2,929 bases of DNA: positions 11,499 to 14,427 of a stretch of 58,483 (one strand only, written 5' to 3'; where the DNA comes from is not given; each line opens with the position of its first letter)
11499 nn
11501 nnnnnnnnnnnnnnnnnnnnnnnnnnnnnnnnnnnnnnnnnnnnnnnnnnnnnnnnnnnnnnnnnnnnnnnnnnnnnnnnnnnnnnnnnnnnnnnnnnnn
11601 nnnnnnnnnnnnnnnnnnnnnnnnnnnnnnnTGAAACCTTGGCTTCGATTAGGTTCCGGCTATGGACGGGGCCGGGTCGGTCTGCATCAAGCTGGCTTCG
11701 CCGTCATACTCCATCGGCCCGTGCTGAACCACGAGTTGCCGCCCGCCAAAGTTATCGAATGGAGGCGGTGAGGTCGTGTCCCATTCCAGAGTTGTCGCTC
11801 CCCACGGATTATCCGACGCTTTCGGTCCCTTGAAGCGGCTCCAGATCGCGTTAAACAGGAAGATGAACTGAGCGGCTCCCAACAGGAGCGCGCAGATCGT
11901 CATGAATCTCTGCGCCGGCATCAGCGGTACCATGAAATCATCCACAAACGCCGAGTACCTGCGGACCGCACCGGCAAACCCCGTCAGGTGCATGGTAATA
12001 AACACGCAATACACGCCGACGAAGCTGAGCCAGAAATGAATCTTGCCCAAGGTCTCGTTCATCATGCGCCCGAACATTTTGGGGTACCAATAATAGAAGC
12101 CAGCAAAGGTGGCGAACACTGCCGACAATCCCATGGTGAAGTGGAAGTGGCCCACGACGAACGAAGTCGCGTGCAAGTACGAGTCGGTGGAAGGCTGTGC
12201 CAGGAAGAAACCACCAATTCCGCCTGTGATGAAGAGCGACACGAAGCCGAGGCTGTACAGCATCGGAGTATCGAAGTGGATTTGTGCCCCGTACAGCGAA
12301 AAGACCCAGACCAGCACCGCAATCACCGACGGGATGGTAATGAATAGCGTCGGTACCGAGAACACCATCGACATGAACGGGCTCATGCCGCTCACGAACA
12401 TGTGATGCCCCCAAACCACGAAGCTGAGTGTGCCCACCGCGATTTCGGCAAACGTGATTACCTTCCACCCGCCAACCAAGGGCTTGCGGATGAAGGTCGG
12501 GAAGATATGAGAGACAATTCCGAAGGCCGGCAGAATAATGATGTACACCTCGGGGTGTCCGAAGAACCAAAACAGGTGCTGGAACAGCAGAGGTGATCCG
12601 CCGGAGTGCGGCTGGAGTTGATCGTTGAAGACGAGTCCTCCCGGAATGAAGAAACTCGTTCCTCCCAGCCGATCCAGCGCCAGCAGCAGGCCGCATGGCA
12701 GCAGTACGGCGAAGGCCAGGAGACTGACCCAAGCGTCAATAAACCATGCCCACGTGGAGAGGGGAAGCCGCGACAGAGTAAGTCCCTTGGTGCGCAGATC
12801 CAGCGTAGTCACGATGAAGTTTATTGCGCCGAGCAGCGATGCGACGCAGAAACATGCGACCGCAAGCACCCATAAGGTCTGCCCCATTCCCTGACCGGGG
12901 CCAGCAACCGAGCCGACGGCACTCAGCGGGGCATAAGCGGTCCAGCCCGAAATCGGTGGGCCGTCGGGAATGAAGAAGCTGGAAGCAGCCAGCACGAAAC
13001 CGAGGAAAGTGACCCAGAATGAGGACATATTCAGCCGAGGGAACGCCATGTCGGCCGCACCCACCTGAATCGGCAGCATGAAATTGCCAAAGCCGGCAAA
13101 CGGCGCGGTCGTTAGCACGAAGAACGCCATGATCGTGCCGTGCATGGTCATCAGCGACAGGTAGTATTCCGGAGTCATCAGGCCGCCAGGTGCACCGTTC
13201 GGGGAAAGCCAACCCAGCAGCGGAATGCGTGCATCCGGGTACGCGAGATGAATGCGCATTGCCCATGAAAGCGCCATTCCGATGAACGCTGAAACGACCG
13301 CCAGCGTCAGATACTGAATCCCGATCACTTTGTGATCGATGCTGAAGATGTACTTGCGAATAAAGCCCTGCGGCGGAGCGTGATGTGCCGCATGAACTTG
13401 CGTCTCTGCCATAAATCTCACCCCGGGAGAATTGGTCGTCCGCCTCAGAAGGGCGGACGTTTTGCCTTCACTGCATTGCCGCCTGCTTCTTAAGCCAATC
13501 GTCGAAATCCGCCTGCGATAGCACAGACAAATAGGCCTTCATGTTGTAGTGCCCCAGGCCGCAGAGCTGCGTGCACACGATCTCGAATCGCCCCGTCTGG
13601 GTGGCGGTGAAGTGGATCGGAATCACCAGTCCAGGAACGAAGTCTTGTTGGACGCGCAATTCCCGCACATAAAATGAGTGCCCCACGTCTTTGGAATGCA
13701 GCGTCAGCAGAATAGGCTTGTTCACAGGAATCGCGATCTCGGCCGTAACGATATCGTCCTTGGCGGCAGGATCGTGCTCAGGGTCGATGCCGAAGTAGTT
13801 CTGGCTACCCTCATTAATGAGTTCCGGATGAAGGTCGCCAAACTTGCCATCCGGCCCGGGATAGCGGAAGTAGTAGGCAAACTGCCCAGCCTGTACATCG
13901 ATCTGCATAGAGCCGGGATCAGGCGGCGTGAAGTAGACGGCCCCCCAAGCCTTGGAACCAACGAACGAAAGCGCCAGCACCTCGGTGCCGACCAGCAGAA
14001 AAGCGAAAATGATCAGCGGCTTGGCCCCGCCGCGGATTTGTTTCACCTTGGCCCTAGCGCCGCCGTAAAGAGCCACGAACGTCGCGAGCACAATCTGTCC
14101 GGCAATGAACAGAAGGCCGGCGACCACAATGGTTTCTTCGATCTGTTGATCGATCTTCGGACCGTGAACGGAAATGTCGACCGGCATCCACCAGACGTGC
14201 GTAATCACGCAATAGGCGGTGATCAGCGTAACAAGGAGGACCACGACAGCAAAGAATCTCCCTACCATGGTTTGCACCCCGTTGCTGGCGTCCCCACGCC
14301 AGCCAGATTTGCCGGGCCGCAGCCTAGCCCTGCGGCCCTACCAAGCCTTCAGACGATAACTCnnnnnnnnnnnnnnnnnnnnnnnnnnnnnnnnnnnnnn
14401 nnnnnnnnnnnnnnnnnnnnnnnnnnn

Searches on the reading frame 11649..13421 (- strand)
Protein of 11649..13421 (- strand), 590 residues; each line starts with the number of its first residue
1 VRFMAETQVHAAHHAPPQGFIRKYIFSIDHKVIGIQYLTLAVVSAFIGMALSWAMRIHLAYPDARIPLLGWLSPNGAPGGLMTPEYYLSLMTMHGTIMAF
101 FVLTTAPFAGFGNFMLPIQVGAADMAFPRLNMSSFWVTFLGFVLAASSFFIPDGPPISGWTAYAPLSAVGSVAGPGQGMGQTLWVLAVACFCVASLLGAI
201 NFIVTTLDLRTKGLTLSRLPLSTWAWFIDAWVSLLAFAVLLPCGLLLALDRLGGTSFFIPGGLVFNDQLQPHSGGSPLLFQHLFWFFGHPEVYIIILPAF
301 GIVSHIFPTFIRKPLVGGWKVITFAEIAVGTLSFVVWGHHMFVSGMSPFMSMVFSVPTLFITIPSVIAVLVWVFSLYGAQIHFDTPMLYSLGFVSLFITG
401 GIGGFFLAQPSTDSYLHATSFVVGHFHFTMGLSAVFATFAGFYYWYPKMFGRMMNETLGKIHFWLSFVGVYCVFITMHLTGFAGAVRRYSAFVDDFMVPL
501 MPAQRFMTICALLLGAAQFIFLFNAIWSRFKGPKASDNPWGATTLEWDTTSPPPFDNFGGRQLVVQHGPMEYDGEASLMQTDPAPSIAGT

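Call 3: search_protein_families(library=pfam, proteins=[window:11649-13421:-], max_evalue=0.01)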
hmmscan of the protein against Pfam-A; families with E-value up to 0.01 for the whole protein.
window:11649-13421:- (590 aa): 1 family
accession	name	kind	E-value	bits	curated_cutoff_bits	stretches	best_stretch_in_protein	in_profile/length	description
PF00115.25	COX1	-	9.2e-127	423.9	34.8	1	33-511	2-434/436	Cytochrome C and Quinol oxidase polypeptide I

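Call 7: search_protein_families(library=ncbifam, proteins=[window:11649-13421:-], max_evalue=0.01)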
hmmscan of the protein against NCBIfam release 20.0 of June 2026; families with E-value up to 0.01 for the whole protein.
window:11649-13421:- (590 aa): 6 families
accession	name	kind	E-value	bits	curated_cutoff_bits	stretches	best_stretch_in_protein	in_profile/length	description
TIGR02891.1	CtaD_CoxA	equivalog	2.3e-167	557.7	670.75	1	24-559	1-499/504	cytochrome c oxidase subunit I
NF050116.1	cyt_aa3_Actin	exception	1.2e-129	433.5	880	1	24-559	2-502/522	aa3-type cytochrome oxidase subunit I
TIGR02843.1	CyoB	equivalog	4e-113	379.1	1020.35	1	22-564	45-557/646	cytochrome o ubiquinol oxidase subunit I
TIGR02882.1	QoxB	equivalog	1.1e-109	367.7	1015.5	1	22-558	42-544/643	cytochrome aa3 quinol oxidase subunit I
NF011592.0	PRK15017.1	equivalog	3.4e-96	323.5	1271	1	22-559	46-553/663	cytochrome o ubiquinol oxidase subunit I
NF041075.1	quin_ox_SoxB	equivalog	1.2e-13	50.9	700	1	79-524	32-449/468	proton pump complex quinol oxidase subunit SoxB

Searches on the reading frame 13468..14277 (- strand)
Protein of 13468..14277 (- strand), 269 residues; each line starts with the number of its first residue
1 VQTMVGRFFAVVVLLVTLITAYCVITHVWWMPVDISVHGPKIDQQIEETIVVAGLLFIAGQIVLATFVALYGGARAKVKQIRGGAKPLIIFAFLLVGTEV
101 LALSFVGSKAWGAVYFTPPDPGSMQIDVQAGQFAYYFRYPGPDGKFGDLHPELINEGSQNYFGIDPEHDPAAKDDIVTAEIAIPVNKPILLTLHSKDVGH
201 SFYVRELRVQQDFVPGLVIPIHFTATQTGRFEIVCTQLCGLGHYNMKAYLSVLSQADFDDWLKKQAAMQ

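Call 3: search_protein_families(library=pfam, proteins=[window:13468-14277:-], max_evalue=0.01)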
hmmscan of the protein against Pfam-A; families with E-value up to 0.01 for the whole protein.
window:13468-14277:- (269 aa): 2 families
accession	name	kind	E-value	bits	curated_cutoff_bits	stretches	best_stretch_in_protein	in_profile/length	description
PF00116.26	COX2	-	2.3e-10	40.9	22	1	178-247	45-114/120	Cytochrome C oxidase subunit II, periplasmic domain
PF13473.12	Cupredoxin_1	-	0.00015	22.2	27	1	176-236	32-93/104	Cupredoxin-like domain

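Call 7: search_protein_families(library=ncbifam, proteins=[window:13468-14277:-], max_evalue=0.01)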
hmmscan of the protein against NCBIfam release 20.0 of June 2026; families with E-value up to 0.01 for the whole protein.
window:13468-14277:- (269 aa): 8 families
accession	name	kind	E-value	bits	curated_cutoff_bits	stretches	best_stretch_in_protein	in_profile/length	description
TIGR02866.1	CoxB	equivalog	2.9e-27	95.5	147.7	1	52-262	17-201/202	cytochrome c oxidase subunit II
NF050117.1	aa3_CtaC_Actin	exception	2.2e-20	72.9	250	1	114-263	111-243/244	aa3-type cytochrome oxidase subunit II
TIGR01433.1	CyoA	equivalog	1.2e-10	41.2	266.2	1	179-264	139-224/226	ubiquinol oxidase subunit II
TIGR01432.1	QOXA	equivalog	2.7e-09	36.7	240.95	1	177-264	137-225/227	cytochrome aa3 quinol oxidase subunit II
NF007816.0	PRK10525.1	equivalog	2.9e-08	33.2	511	1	178-265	150-238/318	cytochrome o ubiquinol oxidase subunit II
TIGR04246.1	nitrous_NosZ_Gp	equivalog_domain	1.1e-06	27.2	625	1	195-252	519-576/578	Sec-dependent nitrous-oxide reductase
NF052460.1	L-NosZ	equivalog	0.00074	18.2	700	1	162-252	388-478/480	clade III lactonase-type nitrous-oxide reductase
NF041074.2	quin_ox_SoxA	equivalog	0.0037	17.1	110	0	182-252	80-153/154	proton pump complex quinol oxidase subunit SoxA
